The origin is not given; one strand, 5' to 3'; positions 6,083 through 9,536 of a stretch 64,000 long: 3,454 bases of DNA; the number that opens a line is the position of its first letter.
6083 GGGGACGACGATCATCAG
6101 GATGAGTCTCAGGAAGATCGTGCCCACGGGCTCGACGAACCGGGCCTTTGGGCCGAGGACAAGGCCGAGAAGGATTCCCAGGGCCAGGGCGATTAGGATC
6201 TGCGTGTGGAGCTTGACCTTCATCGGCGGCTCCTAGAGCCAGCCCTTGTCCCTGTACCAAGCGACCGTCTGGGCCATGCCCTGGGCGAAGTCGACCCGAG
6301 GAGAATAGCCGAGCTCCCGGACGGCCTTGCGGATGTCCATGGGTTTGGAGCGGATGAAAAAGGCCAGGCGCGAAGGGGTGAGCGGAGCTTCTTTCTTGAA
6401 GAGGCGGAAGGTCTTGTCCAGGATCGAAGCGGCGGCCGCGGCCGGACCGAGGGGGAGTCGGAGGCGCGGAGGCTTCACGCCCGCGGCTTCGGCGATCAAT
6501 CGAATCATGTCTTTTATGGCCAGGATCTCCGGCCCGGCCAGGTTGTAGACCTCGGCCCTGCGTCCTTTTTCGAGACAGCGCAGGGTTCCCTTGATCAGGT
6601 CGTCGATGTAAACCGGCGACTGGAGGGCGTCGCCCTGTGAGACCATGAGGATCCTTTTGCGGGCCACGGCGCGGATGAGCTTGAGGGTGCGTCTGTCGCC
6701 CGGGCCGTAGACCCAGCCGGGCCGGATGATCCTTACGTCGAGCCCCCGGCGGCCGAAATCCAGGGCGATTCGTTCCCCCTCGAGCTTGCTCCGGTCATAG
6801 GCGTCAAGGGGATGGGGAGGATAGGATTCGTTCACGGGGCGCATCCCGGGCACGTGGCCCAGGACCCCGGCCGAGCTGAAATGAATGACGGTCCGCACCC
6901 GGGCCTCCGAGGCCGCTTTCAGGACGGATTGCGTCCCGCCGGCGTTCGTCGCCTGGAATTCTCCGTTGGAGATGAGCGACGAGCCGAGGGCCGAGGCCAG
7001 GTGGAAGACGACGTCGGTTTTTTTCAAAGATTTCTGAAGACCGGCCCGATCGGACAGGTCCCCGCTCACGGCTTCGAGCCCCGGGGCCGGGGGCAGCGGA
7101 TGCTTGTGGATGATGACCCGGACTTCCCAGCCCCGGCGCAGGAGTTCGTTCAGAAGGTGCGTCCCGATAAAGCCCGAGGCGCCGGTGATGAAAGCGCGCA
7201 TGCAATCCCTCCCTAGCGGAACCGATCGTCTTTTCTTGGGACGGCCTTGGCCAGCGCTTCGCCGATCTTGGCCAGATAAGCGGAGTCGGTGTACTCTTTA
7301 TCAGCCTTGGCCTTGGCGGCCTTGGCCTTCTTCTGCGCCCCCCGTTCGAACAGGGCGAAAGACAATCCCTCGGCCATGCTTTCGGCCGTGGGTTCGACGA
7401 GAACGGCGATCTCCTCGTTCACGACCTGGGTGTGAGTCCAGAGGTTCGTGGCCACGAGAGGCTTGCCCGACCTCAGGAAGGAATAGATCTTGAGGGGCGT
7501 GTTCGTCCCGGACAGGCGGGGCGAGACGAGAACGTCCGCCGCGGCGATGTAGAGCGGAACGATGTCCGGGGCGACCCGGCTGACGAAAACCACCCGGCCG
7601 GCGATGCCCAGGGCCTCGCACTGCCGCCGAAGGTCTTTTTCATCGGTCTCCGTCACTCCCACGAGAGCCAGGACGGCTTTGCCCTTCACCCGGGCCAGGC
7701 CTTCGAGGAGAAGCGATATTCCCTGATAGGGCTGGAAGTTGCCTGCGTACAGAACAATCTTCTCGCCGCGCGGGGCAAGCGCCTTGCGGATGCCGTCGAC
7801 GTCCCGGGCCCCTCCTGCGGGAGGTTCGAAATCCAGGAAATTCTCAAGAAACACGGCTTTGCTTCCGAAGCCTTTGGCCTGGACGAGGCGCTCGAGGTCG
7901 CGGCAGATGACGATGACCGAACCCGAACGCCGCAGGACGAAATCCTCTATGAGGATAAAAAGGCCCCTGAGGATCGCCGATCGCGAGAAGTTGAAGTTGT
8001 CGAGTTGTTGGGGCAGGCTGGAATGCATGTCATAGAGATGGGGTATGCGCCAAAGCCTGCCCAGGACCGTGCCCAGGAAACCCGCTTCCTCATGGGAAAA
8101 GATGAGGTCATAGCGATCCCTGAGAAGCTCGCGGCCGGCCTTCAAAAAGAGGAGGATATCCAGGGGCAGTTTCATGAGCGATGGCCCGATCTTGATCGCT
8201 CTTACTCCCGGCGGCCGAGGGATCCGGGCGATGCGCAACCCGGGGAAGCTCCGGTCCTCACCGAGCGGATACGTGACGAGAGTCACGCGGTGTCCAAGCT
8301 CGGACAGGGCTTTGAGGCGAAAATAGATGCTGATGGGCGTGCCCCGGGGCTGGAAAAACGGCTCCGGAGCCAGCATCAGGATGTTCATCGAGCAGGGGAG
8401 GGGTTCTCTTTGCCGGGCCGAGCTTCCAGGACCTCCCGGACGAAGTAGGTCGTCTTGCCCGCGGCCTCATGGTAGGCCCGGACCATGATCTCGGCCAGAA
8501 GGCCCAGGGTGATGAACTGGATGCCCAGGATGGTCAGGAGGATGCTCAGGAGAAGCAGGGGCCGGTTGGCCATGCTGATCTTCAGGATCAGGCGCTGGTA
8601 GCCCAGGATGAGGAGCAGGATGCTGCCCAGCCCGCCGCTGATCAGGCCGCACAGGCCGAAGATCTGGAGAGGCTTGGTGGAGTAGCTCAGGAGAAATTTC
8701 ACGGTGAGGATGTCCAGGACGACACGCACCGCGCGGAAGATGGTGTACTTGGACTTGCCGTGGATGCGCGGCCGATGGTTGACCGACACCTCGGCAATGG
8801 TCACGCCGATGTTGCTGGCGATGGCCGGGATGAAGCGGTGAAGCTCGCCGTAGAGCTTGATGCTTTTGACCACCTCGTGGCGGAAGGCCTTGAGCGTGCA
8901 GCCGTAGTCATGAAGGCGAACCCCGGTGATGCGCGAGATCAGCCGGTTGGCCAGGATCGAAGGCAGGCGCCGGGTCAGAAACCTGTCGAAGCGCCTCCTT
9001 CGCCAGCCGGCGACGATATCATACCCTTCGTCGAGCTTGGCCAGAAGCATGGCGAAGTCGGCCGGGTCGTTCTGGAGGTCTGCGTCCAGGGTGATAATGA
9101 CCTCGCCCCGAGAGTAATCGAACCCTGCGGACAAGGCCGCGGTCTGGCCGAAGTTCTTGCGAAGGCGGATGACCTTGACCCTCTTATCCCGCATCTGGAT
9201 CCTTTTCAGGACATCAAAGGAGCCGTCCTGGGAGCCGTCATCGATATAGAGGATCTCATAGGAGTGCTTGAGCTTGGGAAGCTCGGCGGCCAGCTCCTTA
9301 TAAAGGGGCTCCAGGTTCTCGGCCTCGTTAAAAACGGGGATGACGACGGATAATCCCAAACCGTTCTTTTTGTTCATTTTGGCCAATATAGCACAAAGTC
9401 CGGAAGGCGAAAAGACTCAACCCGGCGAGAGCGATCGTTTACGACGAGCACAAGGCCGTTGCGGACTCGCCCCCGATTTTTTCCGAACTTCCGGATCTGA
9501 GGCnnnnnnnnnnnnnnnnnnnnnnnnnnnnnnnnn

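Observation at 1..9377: Lipid-linked-sugar glycosylation locus: two DPM1/ArnC-like GT2s plus a large GT-C (PMT/ArnT-like) transferase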

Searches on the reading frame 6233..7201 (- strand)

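Call 12: search_protein_families(library=pfam, proteins=[window:6233-7201:-], max_evalue=0.01)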
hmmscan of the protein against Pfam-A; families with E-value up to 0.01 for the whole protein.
window:6233-7201:- (322 aa): 8 families
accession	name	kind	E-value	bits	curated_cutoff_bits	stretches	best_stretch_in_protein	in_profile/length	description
PF01370.27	Epimerase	-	1.7e-40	139.4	20.9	1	4-222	2-240/240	NAD dependent epimerase/dehydratase family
PF01073.25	3Beta_HSD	-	4.6e-26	91.9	22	1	5-202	2-221/280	3-beta hydroxysteroid dehydrogenase/isomerase family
PF16363.11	GDP_Man_Dehyd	-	1.7e-23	84.1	27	1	4-311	1-331/332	GDP-mannose 4,6 dehydratase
PF13460.12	NAD_binding_10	-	2.8e-18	66.9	27.2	1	7-167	1-149/184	NAD(P)H-binding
PF04321.23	RmlD_sub_bind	-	4.2e-18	65.9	27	1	1-247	1-238/287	RmlD substrate binding domain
PF07993.18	NAD_binding_4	-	5.1e-17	62.3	20.1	2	44-166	65-209/258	Male sterility protein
PF05368.20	NmrA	-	3.3e-07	30.6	27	1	5-106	7-103/298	NmrA-like family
PF02719.21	Polysacc_synt_2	-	4.4e-06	26.5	20.2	1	44-110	58-128/293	Polysaccharide biosynthesis protein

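Call 13: search_protein_families(library=ncbifam, proteins=[window:6233-7201:-], max_evalue=0.01)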
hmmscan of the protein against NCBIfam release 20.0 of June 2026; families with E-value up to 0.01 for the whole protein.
window:6233-7201:- (322 aa): 30 families (the best 25 are shown)
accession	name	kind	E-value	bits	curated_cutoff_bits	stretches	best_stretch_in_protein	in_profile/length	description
TIGR03466.1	HpnA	hypoth_equivalog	4.7e-47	160.5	367.65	1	1-320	1-325/327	hopanoid-associated sugar epimerase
NF042422.1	oxyalk_red_OleD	equivalog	1.1e-31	110.5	580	1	1-315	1-327/329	2-alkyl-3-oxoalkanoate reductase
NF052578.1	StrlDmthSdmBMthl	equivalog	3e-31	109.4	600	1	1-321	1-327/328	sterol demethylase protein SdmB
NF042423.1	oxyalk_red_Shew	equivalog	1.1e-28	100.3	580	1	2-311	10-330/331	2-alkyl-3-oxoalkanoate reductase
TIGR04180.1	EDH_00030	hypoth_equivalog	1.7e-25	89.7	475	1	4-241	2-257/297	NAD-dependent 4,6-dehydratase LegB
TIGR01181.1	dTDP_gluc_dehyt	equivalog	1.6e-24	86.6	365.1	1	4-321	3-316/321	dTDP-glucose 4,6-dehydratase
TIGR01746.1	Thioester-redct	subfamily_domain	3.5e-19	69.3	213.35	2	60-240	87-280/371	thioester reductase domain-containing protein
TIGR01179.1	galE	equivalog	9.4e-18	64.1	262.3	1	4-152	3-162/332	UDP-glucose 4-epimerase GalE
TIGR01214.1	rmlD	equivalog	9.1e-17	61.1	224.05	1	4-241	3-227/285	dTDP-4-dehydrorhamnose reductase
NF007956.0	PRK10675.1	subfamily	1.1e-13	51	394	1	1-151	1-165/338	UDP-glucose 4-epimerase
NF038078.1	NRPS_MxcG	equivalog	6.7e-13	46.8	2300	1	59-169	1167-1279/1442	myxochelin non-ribosomal peptide synthetase MxcG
NF005539.0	PRK07201.1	equivalog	1.7e-12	46.9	549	1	1-242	1-268/657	SDR family oxidoreductase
NF043036.1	ErythonDh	equivalog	1.3e-11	44.3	325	1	1-160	1-175/321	D-erythronate dehydrogenase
NF058621.1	DiazavRedAvaA7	equivalog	1.4e-11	44.6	400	1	1-246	1-254/304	3-diazoavenalumate denitrifying reductase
TIGR01777.1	yfcH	hypoth_equivalog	1e-10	41.7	207.35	1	4-241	2-242/292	TIGR01777 family oxidoreductase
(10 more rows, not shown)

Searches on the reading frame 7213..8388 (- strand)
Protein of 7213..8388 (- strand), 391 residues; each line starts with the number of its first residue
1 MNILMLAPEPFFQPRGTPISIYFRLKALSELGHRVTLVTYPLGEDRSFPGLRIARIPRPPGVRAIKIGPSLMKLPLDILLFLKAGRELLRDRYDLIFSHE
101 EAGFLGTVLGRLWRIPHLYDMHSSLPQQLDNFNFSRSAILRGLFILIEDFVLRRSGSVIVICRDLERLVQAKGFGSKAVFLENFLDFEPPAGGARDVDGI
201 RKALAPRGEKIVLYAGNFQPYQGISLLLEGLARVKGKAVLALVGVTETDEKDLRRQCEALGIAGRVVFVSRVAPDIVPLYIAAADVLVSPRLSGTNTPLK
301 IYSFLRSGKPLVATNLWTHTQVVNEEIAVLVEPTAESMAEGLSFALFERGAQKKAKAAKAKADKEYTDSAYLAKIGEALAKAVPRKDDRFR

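Call 12: search_protein_families(library=pfam, proteins=[window:7213-8388:-], max_evalue=0.01)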
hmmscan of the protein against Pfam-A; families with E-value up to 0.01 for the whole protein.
window:7213-8388:- (391 aa): 4 families
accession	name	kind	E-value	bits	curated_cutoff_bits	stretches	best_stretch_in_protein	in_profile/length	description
PF13692.12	Glyco_trans_1_4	-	7.3e-18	65.6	27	1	210-342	2-136/142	Glycosyl transferases group 1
PF00534.26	Glycos_transf_1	-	3.6e-17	62.9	26.4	1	202-357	8-167/172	Glycosyl transferases group 1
PF13579.12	Glyco_trans_4_4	-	7.5e-17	62.5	29.7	1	26-175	12-148/158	Glycosyl transferase 4-like domain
PF13439.12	Glyco_transf_4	-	1.8e-12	48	28.5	1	25-186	12-167/170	Glycosyltransferase Family 4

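Call 13: search_protein_families(library=ncbifam, proteins=[window:7213-8388:-], max_evalue=0.01)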
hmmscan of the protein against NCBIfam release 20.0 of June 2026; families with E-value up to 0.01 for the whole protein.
window:7213-8388:- (391 aa): 11 families
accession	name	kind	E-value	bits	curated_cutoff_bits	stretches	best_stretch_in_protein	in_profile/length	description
TIGR04063.1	stp3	hypoth_equivalog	2.3e-21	76.2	442.05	1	109-349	111-361/397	TIGR04063 family PEP-CTERM/XrtA system glycosyltransferase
NF007640.0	PRK10307.1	subfamily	2e-15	56.6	276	1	134-382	151-407/411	WcaI family glycosyltransferase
NF047676.1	TeichurnBiosyTuaH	equivalog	1.9e-07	30.3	550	1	163-333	167-338/384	teichuronic acid biosynthesis protein TuaH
TIGR04047.1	MSMEG_0565_glyc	hypoth_equivalog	3.3e-07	29.7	259.85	1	157-364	141-357/373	MSMEG_0565 family glycosyltransferase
NF038298.1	EPS_HpsO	equivalog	7.7e-07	28.2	575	1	146-296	138-286/388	hormogonium polysaccharide biosynthesis glycosyltransferase HpsO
TIGR03449.1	mycothiol_MshA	equivalog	9.6e-07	28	462.5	1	89-352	99-373/406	D-inositol-3-phosphate glycosyltransferase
NF047684.1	TeichurnBiosyTuaC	equivalog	3.2e-06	26.3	550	1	195-348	204-354/391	teichuronic acid biosynthesis protein TuaC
NF053787.1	GlcN_PG_synth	equivalog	4.5e-05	22.4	480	1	207-375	195-352/361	N-acetylglucosaminyl phosphatidylglycerol synthase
TIGR04007.1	wcaI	equivalog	6.1e-05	21.8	800.45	1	152-371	171-401/407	colanic acid biosynthesis glycosyltransferase WcaI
NF012028.0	PRK15484.1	subfamily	0.00024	20.3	618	1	207-366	191-362/380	lipopolysaccharide N-acetylglucosaminyltransferase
TIGR03999.1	thiol_BshA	equivalog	0.00026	20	273.7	1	149-328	139-316/375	N-acetyl-alpha-D-glucosaminyl L-malate synthase BshA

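Call 74: find_homologous_proteins(query=window:7213-8388:-, max_evalue=1e-10)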
Query window:7213-8388:- (391 aa): 6725 proteins with E <= 1e-10 among 8000 candidates; the best 120 are listed.
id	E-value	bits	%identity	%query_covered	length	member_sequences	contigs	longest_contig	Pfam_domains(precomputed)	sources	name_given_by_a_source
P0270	1.1e-253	859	100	100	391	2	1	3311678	PF00534.27,PF13579.13,PF13439.13,PF13692.13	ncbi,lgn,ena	-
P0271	5.7e-205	699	82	100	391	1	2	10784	PF00534.27,PF13579.13,PF13439.13,PF13692.13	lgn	-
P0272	1.6e-203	694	82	98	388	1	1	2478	PF00534.27,PF13579.13,PF13439.13,PF13692.13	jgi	jgi:glycosyltransferase involved in cell wall biosynthesis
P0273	1.1e-194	665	76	99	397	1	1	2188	PF00534.27,PF13579.13,PF13439.13,PF13692.13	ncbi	-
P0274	1.9e-192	657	78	100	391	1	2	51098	PF00534.27,PF13579.13,PF13439.13,PF13692.13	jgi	jgi:glycosyltransferase involved in cell wall biosynthesis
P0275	2.6e-192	657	78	100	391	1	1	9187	PF00534.27,PF13579.13,PF13439.13,PF13692.13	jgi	jgi:glycosyltransferase involved in cell wall biosynthesis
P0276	7.6e-192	655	76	99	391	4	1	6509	PF00534.27,PF13579.13,PF13439.13,PF13692.13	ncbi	-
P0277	2.8e-188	644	76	98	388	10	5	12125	PF00534.27,PF13579.13,PF13439.13,PF13692.13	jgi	jgi:glycosyltransferase involved in cell wall biosynthesis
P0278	8.0e-186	636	74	99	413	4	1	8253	PF00534.27,PF13579.13,PF13439.13,PF13692.13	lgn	-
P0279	2.6e-183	627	75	98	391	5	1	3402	PF00534.27,PF13579.13,PF13439.13,PF13692.13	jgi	-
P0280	2.2e-180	618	74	98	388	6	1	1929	PF00534.27,PF13579.13,PF13439.13,PF13692.13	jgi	-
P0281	9.0e-180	616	72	98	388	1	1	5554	PF00534.27,PF13579.13,PF13439.13,PF13692.13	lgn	-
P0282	7.5e-161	553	68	99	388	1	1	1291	PF00534.27,PF13579.13,PF13439.13,PF13692.13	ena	-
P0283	5.4e-158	544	66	98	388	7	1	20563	PF00534.27,PF13579.13,PF13439.13,PF13692.13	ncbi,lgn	ncbi:MAG: glycosyltransferase family 4 protein [Candidatus Aminicenantales bacterium]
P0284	7.7e-157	540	66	99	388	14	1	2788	PF00534.27,PF13579.13,PF13439.13,PF13692.13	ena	-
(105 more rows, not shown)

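Call 75: find_encoding_contigs(protein=P0270, flank=10000, max_places=2)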
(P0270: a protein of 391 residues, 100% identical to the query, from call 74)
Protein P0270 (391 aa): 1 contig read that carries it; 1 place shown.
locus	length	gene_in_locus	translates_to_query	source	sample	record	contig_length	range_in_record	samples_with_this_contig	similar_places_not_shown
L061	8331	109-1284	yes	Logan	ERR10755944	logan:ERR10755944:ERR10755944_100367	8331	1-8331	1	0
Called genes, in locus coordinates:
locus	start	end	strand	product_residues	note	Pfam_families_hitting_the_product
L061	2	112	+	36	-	?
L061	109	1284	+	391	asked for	PF13439:Glyco_transf_4, PF13579:Glyco_trans_4_4, PF00534:Glycos_transf_1, PF13692:Glyco_trans_1_4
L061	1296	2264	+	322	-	PF01073:3Beta_HSD, PF01370:Epimerase, PF02719:Polysacc_synt_2 (faint), PF04321:RmlD_sub_bind, PF05368:NmrA (weak), PF13460:NAD_binding_10, PF16363:GDP_Man_Dehyd, PF07993:NAD_binding_4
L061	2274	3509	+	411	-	PF00375:SDF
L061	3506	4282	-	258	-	PF00132:Hexapep, PF14602:Hexapep_2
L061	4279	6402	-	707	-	PF02366:PMT (weak), PF13231:PMT_2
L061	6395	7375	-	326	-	PF00535:Glycos_transf_2, PF10111:Glyco_tranf_2_2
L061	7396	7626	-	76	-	-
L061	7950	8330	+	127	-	?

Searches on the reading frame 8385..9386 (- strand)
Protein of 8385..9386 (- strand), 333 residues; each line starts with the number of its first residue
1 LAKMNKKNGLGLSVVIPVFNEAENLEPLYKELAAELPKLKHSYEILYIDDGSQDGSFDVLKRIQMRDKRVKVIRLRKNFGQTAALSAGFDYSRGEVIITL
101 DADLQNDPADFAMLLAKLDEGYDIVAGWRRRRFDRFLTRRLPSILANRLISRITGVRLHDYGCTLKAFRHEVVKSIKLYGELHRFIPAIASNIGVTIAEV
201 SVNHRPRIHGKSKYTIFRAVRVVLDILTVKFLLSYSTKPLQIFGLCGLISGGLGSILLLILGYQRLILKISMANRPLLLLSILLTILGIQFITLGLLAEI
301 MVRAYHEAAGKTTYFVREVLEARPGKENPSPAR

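Call 12: search_protein_families(library=pfam, proteins=[window:8385-9386:-], max_evalue=0.01)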
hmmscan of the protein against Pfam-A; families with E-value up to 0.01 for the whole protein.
window:8385-9386:- (333 aa): 2 families
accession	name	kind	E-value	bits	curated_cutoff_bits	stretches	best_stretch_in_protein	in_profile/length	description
PF00535.33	Glycos_transf_2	-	4.8e-35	121.4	23.3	1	13-175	1-166/168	Glycosyl transferase family 2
PF10111.15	Glyco_tranf_2_2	-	4.7e-06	26.7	27.3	1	13-115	1-103/276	Glycosyltransferase like family 2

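Call 13: search_protein_families(library=ncbifam, proteins=[window:8385-9386:-], max_evalue=0.01)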
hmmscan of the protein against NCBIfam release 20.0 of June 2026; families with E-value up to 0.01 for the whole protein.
window:8385-9386:- (333 aa): 21 families
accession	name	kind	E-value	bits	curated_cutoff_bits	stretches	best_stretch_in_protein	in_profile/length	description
NF007986.1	PRK10714.1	equivalog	1.8e-65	221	529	1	12-322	8-314/316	undecaprenyl-phosphate 4-deoxy-4-formamido-L-arabinose transferase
NF047588.1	GlcsyltransPgfSStrep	equivalog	3.3e-47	161.2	500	1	12-318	3-304/308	glycosyltransferase PgfS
TIGR04182.1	glyco_TIGR04182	equivalog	7.7e-20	71.4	325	1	13-308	3-289/293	S-layer glycoprotein N-glycosyltransferase AglJ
TIGR03937.1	PgaC_IcaA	equivalog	7.5e-17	61.4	422.3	1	4-121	39-153/407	poly-beta-1,6-N-acetyl-D-glucosamine synthase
NF041875.1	EPS_EpsD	equivalog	1.7e-13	50.7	370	1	12-111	1-97/325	exopolysaccharide biosynthesis glycosyltransferase EpsD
TIGR03965.1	mycofact_glyco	equivalog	1.8e-11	43.6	280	1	12-120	76-181/467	mycofactocin biosynthesis glycosyltransferase MftF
NF007482.0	PRK10073.1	equivalog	1.9e-11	43.5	423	1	11-116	7-108/334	glycosyltransferase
NF045692.1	OglycostaseCruG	equivalog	2.5e-11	43.2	600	1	12-126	43-161/386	2'-O-glycosyltransferase CruG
TIGR04283.1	glyco_like_mftF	equivalog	2.6e-11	43.5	182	1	12-134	1-112/221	TIGR04283 family arsenosugar biosynthesis glycosyltransferase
NF058614.1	PPMAGASynPpgS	equivalog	5.8e-11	42.2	370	1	14-177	4-166/226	polyprenyl-phospho-N-acetylgalactosaminyl synthase PpgS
NF047683.1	TeichurnBiosyTuaG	equivalog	1.2e-09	38.2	400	1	12-105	8-98/252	teichuronic acid biosynthesis protein TuaG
NF050050.1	ProtGlycPglI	equivalog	2.3e-08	33.8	500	1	12-127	4-117/306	GalNAc(5)-diNAcBac-PP-undecaprenol beta-1,3-glucosyltransferase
NF041391.1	DPhHxTase_Halo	equivalog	3.5e-08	32.7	375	1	50-177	31-154/213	dolichyl-phosphate hexose transferase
TIGR03111.1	glyc2_xrt_Gpos1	hypoth_equivalog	1.1e-07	31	363.95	1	12-119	51-157/439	TIGR03111 family XrtG-associated glycosyltransferase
NF010496.0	PRK13915.1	equivalog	1.4e-07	30.9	262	1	5-115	26-138/307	glucosyl-3-phosphoglycerate synthase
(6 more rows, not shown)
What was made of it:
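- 8385..9386 (-): GT2b, a second polyprenyl-phosphate glycosyltransferase and a 47% identical paralogue of GT2a. It heads a separate conserved operon, and no partner GT-C is in the window. ArnC model scores 221 bits against a cut-off of 529 (call 13).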

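Call 44: search_solved_structures(query=window:8385-9386:-, max_evalue=0.001)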
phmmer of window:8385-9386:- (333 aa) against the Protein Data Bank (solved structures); distinct sequences matched with E-value up to 0.001: 14.
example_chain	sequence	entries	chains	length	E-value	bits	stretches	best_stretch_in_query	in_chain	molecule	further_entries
9hwj_A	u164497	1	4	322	3.5e-60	207.1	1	12-327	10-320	Undecaprenyl-phosphate 4-deoxy-4-formamido-L-arabinose transferase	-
9bhc_C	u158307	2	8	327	1.3e-59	205.2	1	12-321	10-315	Undecaprenyl-phosphate 4-deoxy-4-formamido-L-arabinose transferase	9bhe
8vxh_A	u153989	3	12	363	1.8e-59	204.8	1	12-321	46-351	Undecaprenyl-phosphate 4-deoxy-4-formamido-L-arabinose transferase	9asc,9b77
5eke_A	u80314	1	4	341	6.3e-43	150.4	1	10-319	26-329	Uncharacterized glycosyltransferase sll0501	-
5ekp_C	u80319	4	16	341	8.4e-43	150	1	10-319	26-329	Uncharacterized glycosyltransferase sll0501 | Glycosyltransferase sll0501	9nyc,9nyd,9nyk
9nye_A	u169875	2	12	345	8.8e-43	150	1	10-319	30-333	Glycosyltransferase sll0501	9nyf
5mlz_A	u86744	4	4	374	2.5e-17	66.3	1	10-251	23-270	Dolichol monophosphate mannose synthase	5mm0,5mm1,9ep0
5hea_A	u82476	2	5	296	1.4e-07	34.4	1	8-124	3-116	Putative glycosyltransferase (GalT1)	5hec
6p61_A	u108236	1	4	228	2.5e-06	30.2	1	9-117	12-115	Glycosyltransferase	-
8vh7_A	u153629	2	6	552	3.3e-06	29.8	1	12-103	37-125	Heparosan synthase B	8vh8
8viw_A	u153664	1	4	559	3.4e-06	29.8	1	12-103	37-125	Heparosan synthase B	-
2z87_A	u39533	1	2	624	4.7e-06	29.3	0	11-121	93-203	Chondroitin synthase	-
2z86_A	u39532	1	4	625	4.7e-06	29.3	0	11-121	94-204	Chondroitin synthase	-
3bcv_A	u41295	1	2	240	0.00025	23.6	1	12-120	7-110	Putative glycosyltransferase protein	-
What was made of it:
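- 8385..9386 (-): Solved ArnC E 3.5e-60 (call 44).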
